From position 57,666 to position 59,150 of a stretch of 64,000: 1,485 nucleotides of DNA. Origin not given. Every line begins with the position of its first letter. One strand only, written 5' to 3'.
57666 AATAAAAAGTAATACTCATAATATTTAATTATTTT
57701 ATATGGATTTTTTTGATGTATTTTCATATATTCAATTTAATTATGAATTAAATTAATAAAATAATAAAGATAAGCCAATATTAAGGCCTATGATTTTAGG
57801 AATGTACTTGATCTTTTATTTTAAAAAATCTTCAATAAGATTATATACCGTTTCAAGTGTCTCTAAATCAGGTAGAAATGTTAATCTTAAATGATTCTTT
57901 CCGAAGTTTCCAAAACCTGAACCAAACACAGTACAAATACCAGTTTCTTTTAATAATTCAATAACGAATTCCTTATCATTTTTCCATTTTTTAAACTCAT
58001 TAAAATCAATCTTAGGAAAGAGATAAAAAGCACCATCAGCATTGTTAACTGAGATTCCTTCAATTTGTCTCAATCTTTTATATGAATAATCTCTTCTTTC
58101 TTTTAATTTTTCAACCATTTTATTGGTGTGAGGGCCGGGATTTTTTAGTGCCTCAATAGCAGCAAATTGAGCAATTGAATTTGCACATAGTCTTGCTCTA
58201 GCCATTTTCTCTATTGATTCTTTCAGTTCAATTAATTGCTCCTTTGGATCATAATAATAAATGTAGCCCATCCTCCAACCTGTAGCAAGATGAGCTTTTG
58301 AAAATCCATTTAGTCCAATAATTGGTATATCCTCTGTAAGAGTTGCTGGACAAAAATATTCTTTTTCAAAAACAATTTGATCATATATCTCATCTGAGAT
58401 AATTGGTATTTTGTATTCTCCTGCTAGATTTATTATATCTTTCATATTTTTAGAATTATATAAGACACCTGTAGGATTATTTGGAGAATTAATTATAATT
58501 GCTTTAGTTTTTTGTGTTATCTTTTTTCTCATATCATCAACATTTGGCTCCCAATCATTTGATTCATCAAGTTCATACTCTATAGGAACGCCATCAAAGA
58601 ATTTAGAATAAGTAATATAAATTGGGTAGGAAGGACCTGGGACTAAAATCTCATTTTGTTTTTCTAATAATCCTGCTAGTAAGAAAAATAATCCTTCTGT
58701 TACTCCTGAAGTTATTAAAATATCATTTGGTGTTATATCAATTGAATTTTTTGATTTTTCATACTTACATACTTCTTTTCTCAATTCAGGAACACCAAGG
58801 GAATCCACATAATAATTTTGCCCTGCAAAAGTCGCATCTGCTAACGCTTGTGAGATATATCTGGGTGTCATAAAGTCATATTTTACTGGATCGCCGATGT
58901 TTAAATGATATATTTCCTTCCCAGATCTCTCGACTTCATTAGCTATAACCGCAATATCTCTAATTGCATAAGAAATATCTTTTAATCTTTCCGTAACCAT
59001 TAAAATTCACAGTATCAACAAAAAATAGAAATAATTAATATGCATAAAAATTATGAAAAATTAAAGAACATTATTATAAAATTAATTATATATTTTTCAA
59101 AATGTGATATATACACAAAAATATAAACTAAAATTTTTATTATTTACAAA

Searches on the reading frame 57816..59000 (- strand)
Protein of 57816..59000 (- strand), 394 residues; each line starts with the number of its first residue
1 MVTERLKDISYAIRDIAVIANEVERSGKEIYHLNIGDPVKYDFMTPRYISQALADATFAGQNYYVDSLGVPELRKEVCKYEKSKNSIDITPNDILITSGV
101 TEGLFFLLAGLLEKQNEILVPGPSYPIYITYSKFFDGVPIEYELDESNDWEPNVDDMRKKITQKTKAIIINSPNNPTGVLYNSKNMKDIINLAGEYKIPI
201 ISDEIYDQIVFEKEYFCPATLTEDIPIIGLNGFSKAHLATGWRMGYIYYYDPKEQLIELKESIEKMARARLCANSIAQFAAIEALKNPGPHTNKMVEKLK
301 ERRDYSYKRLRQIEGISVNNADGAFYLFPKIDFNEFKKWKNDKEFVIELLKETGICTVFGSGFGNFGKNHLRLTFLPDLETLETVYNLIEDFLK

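Call 9: search_protein_families(library=pfam, proteins=[window:57816-59000:-], max_evalue=0.001)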
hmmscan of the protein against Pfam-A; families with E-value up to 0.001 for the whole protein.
window:57816-59000:- (394 aa): 2 families
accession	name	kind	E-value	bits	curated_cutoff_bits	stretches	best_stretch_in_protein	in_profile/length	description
PF00155.27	Aminotran_1_2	-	1.6e-61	208.9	19.7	1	41-383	11-355/361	Aminotransferase class I and II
PF00266.25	Aminotran_5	-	1e-05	25.1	21.5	1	85-198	54-170/371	Aminotransferase class-V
